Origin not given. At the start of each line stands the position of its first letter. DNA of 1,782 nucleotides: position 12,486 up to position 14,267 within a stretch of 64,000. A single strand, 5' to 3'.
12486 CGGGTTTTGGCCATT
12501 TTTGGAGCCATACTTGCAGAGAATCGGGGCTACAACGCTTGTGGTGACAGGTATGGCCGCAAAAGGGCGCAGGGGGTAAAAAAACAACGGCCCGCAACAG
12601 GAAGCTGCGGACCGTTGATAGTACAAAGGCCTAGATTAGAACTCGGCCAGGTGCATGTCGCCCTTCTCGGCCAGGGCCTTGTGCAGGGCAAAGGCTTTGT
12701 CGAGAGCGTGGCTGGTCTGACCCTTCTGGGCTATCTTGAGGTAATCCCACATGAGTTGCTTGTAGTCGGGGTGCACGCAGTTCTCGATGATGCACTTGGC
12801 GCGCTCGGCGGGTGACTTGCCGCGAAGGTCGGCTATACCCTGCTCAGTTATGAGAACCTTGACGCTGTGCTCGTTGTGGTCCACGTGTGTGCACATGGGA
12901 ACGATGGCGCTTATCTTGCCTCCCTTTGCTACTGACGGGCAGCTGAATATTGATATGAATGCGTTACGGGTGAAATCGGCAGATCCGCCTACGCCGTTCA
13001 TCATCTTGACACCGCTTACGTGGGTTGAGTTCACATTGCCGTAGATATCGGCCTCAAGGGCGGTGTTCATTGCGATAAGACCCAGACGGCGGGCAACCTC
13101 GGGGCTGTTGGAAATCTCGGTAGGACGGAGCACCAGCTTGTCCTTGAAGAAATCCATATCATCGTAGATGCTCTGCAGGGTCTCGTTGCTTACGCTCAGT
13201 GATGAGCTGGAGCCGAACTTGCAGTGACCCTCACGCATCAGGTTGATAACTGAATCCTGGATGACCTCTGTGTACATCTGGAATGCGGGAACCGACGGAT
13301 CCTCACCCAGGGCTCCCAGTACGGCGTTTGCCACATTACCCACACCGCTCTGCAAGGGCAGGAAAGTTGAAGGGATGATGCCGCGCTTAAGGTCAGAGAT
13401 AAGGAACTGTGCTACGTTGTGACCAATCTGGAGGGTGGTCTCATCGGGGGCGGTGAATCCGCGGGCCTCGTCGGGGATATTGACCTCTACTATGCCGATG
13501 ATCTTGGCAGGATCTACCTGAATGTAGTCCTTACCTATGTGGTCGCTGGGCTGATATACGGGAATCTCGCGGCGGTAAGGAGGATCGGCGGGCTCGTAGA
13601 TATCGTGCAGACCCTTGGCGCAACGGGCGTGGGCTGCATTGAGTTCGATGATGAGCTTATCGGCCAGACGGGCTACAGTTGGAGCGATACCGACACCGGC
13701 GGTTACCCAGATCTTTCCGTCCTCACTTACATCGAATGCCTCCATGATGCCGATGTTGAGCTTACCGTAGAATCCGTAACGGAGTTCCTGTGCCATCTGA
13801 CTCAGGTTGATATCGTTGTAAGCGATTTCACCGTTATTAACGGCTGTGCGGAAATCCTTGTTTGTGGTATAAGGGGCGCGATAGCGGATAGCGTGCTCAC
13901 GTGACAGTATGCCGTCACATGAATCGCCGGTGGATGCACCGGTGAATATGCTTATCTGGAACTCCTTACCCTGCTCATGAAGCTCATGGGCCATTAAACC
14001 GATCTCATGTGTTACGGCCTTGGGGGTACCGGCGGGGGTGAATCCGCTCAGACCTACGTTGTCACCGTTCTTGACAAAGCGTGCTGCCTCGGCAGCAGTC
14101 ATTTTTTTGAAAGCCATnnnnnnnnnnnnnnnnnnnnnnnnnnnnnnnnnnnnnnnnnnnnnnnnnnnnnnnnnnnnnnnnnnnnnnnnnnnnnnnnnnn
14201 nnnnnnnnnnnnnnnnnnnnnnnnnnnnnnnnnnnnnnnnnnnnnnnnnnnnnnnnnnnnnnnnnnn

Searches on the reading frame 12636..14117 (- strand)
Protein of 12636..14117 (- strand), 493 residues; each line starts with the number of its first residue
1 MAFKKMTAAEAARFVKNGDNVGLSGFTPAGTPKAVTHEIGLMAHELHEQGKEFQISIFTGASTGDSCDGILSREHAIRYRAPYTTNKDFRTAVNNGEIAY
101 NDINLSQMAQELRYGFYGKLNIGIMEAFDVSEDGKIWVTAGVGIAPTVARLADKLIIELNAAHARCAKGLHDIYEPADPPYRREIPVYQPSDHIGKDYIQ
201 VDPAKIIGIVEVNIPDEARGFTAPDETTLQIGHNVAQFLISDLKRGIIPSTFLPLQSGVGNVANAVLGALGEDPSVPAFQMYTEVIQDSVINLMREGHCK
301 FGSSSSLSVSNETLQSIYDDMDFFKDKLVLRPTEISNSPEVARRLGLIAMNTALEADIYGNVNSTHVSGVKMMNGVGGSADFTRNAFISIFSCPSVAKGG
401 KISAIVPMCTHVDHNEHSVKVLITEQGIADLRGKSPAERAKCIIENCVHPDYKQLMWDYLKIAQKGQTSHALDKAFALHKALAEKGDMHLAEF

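Call 6: search_protein_families(library=pfam, proteins=[window:12636-14117:-])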
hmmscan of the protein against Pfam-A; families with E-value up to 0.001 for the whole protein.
window:12636-14117:- (493 aa): 3 families
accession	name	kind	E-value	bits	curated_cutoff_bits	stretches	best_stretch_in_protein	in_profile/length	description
PF13336.12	AcetylCoA_hyd_C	-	6.8e-41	140.2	23.7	1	315-456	3-150/154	Acetyl-CoA hydrolase/transferase C-terminal domain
PF02550.21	AcetylCoA_hydro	-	1.4e-33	117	24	1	4-211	6-198/198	Acetyl-CoA hydrolase/transferase N-terminal domain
PF04223.18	CitF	-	6.5e-06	25.9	27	1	343-429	320-403/466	Citrate lyase, alpha subunit (CitF)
